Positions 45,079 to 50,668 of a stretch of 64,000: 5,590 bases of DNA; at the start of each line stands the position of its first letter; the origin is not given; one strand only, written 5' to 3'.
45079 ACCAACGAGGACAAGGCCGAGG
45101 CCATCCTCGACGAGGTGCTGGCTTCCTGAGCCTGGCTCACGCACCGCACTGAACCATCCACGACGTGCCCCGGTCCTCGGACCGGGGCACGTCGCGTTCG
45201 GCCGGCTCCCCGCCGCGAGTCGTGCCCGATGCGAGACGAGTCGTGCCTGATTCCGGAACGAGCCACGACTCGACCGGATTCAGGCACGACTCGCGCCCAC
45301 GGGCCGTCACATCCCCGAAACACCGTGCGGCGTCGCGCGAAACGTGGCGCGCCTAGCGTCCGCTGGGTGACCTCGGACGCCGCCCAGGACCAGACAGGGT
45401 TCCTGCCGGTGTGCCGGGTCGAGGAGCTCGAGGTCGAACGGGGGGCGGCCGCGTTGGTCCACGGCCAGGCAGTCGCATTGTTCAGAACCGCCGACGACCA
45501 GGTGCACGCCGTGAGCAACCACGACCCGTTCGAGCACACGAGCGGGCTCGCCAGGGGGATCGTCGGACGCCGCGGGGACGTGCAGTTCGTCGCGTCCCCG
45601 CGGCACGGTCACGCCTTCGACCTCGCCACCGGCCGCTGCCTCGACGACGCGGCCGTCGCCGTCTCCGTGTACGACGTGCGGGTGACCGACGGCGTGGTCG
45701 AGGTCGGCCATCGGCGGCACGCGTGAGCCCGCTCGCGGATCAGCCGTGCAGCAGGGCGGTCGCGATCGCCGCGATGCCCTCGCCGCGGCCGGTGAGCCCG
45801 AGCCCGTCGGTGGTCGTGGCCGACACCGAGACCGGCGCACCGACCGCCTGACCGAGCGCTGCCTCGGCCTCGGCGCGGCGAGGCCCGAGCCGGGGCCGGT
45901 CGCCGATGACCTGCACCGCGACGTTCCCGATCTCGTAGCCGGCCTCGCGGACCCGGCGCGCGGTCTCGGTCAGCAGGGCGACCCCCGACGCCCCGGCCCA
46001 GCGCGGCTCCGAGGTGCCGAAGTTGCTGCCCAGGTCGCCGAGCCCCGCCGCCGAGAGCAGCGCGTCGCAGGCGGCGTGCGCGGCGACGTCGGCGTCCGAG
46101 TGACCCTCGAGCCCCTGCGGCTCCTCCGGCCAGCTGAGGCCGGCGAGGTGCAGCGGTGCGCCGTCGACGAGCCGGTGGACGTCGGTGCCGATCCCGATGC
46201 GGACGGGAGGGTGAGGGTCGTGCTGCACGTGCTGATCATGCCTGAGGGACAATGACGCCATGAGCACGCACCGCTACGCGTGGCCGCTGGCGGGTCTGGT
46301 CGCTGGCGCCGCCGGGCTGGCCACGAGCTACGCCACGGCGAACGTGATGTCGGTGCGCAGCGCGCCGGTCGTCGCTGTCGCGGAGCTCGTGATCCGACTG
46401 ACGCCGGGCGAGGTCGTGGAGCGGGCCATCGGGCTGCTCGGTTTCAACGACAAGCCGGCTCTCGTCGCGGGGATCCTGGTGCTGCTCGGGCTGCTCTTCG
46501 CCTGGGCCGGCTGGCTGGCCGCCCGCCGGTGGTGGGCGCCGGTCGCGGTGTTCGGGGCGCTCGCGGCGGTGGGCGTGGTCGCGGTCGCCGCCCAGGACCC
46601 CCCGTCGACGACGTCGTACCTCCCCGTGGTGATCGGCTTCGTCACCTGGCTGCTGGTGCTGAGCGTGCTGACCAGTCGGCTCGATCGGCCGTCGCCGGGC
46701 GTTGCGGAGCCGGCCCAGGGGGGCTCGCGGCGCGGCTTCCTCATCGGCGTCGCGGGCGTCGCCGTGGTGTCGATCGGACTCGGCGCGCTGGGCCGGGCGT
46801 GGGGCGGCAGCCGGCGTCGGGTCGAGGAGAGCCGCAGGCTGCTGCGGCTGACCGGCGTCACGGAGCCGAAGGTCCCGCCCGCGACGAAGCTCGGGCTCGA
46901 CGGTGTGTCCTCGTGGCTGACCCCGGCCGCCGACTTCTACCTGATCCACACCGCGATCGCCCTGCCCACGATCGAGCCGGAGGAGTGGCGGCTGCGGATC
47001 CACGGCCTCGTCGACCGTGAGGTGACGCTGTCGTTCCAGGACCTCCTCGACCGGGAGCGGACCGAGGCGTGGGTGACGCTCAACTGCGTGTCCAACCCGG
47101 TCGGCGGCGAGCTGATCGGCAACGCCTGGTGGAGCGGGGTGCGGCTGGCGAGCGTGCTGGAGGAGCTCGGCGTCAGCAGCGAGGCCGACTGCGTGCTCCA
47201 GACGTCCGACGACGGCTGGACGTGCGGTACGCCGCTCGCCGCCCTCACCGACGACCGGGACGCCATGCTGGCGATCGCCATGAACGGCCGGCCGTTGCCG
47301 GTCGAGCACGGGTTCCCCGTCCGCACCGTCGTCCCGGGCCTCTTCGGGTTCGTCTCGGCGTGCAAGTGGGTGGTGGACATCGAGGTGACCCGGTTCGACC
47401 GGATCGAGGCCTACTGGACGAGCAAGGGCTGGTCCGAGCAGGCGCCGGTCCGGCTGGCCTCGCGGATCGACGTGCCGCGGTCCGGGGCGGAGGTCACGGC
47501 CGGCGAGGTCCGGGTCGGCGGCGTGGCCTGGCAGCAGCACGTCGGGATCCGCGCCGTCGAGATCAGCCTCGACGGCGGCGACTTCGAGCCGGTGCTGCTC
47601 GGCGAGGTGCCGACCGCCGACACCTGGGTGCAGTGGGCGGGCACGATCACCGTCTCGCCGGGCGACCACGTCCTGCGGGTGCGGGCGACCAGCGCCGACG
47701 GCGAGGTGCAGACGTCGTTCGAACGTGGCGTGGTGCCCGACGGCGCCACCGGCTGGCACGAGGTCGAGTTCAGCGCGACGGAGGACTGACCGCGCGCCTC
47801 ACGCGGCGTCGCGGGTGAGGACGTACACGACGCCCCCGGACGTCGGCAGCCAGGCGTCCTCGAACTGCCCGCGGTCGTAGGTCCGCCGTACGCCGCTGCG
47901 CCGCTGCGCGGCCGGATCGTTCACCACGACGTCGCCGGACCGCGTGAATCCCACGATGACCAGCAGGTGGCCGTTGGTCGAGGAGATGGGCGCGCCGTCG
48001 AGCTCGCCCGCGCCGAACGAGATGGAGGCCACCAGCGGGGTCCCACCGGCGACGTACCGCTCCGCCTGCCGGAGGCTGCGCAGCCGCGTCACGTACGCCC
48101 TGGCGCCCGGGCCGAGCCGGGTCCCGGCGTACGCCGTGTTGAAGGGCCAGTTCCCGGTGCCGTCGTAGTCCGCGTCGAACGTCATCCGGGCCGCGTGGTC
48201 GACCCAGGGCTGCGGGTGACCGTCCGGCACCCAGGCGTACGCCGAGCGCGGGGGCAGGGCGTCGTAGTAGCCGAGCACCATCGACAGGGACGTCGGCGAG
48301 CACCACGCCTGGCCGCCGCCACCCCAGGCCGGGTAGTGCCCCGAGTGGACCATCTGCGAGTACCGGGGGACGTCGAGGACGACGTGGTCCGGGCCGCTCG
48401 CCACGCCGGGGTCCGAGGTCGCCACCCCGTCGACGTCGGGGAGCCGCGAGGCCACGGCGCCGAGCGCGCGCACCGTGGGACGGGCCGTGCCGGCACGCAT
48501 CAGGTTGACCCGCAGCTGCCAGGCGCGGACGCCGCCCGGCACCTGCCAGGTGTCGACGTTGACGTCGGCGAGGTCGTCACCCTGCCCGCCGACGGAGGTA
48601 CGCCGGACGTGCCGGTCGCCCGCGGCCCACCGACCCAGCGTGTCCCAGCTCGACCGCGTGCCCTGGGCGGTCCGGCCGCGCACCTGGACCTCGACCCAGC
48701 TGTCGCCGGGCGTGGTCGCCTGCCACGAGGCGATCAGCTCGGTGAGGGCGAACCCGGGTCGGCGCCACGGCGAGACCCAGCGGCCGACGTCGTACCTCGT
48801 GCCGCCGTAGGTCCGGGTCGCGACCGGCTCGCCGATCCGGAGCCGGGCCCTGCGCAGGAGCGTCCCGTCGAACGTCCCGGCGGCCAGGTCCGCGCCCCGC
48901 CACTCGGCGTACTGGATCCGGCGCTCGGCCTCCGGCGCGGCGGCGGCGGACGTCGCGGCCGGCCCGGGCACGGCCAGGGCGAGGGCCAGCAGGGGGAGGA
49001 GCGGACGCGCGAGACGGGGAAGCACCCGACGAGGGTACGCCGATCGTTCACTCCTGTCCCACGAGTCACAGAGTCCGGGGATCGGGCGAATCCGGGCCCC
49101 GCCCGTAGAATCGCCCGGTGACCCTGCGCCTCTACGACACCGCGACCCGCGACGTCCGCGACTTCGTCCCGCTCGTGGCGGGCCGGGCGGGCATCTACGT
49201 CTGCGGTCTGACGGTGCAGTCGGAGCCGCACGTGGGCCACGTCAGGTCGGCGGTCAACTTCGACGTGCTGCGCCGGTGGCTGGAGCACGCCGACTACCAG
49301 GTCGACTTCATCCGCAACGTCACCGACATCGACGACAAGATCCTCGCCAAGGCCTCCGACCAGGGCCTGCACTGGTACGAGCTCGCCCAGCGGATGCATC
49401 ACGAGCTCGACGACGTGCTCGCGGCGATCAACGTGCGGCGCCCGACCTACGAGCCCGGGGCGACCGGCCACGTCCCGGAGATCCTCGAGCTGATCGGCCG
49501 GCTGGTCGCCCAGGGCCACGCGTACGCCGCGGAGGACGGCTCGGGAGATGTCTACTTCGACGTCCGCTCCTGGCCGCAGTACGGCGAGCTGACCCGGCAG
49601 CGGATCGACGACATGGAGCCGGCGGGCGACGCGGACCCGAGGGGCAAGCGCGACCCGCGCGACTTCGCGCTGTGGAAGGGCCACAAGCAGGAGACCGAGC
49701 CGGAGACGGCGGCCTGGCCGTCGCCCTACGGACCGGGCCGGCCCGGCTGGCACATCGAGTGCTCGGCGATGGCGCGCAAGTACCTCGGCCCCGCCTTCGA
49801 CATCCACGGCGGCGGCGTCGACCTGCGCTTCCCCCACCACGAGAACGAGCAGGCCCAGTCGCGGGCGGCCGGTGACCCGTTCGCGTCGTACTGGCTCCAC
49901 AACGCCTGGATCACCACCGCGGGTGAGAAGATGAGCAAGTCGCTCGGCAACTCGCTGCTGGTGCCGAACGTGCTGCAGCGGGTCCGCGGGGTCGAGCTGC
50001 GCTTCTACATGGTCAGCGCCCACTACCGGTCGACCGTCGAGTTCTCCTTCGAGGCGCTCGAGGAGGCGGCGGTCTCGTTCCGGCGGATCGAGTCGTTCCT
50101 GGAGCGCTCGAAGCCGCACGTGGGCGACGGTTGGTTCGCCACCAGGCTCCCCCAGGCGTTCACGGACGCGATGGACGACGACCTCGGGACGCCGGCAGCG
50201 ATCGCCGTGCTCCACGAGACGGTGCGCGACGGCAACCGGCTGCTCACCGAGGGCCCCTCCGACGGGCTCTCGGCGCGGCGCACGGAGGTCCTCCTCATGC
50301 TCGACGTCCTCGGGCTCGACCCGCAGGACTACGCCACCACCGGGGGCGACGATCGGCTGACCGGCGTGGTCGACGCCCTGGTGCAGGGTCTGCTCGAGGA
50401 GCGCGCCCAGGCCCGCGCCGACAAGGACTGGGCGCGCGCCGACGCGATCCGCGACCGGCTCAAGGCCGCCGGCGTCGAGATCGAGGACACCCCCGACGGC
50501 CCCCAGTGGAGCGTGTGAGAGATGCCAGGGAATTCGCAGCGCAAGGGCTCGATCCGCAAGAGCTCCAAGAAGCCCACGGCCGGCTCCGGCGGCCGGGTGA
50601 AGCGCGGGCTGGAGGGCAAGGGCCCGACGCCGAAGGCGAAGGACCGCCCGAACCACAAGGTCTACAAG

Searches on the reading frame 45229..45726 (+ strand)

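Call 52: search_protein_families(library=pfam, proteins=[window:45229-45726:+], max_evalue=0.0001)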
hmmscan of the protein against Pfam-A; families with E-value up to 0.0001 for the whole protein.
window:45229-45726:+ (165 aa): 2 families
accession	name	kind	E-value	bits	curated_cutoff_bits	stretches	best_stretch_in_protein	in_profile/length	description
PF13806.12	Rieske_2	-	7.6e-33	113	27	1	58-159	2-103/104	Rieske-like [2Fe-2S] domain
PF00355.32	Rieske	-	9.7e-05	22.7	20.3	0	59-143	3-81/88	Rieske [2Fe-2S] domain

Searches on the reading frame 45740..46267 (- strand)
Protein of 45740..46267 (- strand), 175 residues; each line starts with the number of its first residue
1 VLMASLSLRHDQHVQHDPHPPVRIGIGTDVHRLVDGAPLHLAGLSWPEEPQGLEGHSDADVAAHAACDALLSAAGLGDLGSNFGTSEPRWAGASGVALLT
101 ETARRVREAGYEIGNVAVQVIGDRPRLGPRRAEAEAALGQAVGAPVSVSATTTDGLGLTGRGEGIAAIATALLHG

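Call 52: search_protein_families(library=pfam, proteins=[window:45740-46267:-], max_evalue=0.0001)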
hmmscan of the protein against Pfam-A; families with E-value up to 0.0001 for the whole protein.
window:45740-46267:- (175 aa): 1 family
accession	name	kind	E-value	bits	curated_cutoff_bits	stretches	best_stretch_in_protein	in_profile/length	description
PF02542.21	YgbB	-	2.7e-54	184.2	26.7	1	22-173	1-154/155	YgbB family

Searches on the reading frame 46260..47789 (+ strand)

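Call 52: search_protein_families(library=pfam, proteins=[window:46260-47789:+], max_evalue=0.0001)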
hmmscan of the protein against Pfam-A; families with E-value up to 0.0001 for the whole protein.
window:46260-47789:+ (509 aa): 1 family
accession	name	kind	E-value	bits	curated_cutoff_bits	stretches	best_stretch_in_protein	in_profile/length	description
PF00174.25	Oxidored_molyb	-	1e-43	149.3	24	1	234-381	3-165/169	Oxidoreductase molybdopterin binding domain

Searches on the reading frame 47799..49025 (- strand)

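Call 53: search_protein_families(library=pfam, proteins=[window:47799-49025:-], max_evalue=0.0001)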
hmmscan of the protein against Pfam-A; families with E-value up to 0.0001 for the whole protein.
window:47799-49025:- (408 aa): 1 family
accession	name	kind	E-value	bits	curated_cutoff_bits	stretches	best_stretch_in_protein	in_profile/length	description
PF13529.12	Peptidase_C39_2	-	1.3e-26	94.4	24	1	217-372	1-143/143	Peptidase_C39 like family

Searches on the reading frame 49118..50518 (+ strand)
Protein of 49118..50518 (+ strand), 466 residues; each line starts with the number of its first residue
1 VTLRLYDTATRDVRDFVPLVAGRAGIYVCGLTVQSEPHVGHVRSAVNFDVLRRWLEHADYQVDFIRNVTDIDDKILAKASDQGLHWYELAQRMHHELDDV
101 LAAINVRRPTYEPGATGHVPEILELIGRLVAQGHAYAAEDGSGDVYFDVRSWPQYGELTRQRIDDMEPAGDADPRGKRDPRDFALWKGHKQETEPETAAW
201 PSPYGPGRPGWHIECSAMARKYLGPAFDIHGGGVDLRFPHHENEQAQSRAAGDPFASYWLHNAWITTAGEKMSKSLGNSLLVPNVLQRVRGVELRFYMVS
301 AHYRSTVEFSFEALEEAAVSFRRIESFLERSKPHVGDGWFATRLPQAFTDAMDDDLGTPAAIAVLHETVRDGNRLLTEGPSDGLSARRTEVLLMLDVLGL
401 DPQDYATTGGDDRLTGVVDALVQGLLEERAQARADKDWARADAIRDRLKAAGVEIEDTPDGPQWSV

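Call 53: search_protein_families(library=pfam, proteins=[window:49118-50518:+], max_evalue=0.0001)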
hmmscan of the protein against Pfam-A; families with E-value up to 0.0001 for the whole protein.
window:49118-50518:+ (466 aa): 5 families
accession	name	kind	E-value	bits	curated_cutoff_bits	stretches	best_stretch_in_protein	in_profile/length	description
PF01406.26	tRNA-synt_1e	-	3.1e-115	385.1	27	1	16-317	2-299/301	tRNA synthetases class I (C) catalytic domain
PF09334.17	tRNA-synt_1g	-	3.7e-12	46.2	20.1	1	33-136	10-114/391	tRNA synthetases class I (M)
PF09190.17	DALR_2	-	5.7e-11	43.3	22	1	347-400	1-55/57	DALR domain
PF23493.1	CysS_C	-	3.7e-09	37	23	1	420-464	6-50/51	Cysteinyl-tRNA ligase anticodon binding domain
PF01921.24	tRNA-synt_1f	-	2.8e-05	23.6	27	0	264-328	274-339/360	tRNA synthetases class I (K)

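Call 60: list_cluster_members(proteins=[window:49118-50515:+, window:11572-12489:-, window:10280-11569:-, window:45740-46264:-, window:20726-21703:-, window:8266-9546:+, window:9588-10229:-])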
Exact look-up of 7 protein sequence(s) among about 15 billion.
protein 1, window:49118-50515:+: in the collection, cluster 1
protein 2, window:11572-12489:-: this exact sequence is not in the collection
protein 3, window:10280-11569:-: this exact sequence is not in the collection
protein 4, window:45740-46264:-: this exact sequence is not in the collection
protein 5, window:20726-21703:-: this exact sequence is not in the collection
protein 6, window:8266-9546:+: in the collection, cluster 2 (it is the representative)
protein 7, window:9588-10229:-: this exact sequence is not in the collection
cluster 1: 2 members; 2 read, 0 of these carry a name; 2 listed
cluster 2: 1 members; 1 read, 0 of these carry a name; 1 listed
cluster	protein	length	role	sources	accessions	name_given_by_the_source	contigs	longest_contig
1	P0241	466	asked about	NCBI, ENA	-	-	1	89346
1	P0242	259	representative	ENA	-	-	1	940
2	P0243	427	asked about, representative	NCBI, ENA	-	-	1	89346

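Call 87: find_homologous_proteins(query=P0241, max_evalue=1e-100)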
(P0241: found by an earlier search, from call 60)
Query P0241 (466 aa): 7961 proteins with E <= 1e-100 among 8000 candidates; the best 120 are listed.
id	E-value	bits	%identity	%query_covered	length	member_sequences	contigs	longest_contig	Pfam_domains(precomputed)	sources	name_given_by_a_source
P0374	0.0e+0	1071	99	100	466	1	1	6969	PF09334.18,PF01406.26,PF23493.2,PF01921.25,PF09190.18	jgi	jgi:cysteinyl-tRNA synthetase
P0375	0.0e+0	1069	99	100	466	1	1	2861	PF09334.18,PF01406.26,PF23493.2,PF09190.18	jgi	jgi:cysteinyl-tRNA synthetase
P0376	0.0e+0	1067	99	100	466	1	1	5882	PF09334.18,PF01406.26,PF23493.2,PF09190.18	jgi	jgi:cysteinyl-tRNA synthetase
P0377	0.0e+0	1066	98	100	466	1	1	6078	PF09334.18,PF01406.26,PF23493.2,PF09190.18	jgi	jgi:cysteinyl-tRNA synthetase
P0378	0.0e+0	1036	96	100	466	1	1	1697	PF09334.18,PF01406.26,PF23493.2,PF01921.25,PF09190.18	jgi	jgi:cysteinyl-tRNA synthetase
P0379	8.8e-284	959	89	100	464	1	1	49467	PF09334.18,PF01406.26,PF23493.2,PF01921.25,PF09190.18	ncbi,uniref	ncbi:cysteine--tRNA ligase [Nocardioides sp.]|uniref:cysteine--tRNA ligase n=1 Tax=Nocardioides sp. 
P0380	1.1e-280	949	87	100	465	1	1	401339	PF09334.18,PF01406.26,PF23493.2,PF01921.25,PF09190.18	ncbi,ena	-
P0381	1.1e-274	929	87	100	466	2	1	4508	PF09334.18,PF01406.26,PF23493.2,PF01921.25,PF09190.18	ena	-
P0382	1.3e-274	929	86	100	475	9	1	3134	PF09334.18,PF01406.26,PF23493.2,PF01921.25,PF09190.18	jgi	jgi:cysteinyl-tRNA synthetase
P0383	1.4e-274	929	86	100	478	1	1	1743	PF09334.18,PF01406.26,PF23493.2,PF01921.25,PF00133.29,PF09190.18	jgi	jgi:cysteinyl-tRNA synthetase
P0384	2.8e-274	928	86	100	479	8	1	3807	PF09334.18,PF01406.26,PF23493.2,PF01921.25,PF09190.18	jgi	jgi:cysteinyl-tRNA synthetase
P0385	4.8e-274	927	86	100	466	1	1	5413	PF09334.18,PF01406.26,PF23493.2,PF01921.25,PF09190.18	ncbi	ncbi:MAG: cysteine--tRNA ligase [Nocardioides sp.]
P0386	9.6e-274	926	86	100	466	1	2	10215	PF09334.18,PF01406.26,PF23493.2,PF01921.25,PF09190.18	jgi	jgi:cysteinyl-tRNA synthetase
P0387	1.1e-273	926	86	100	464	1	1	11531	PF09334.18,PF01406.26,PF23493.2,PF01921.25,PF09190.18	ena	-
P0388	1.3e-270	916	86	100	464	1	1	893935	PF09334.18,PF01406.26,PF23493.2,PF01921.25,PF09190.18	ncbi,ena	-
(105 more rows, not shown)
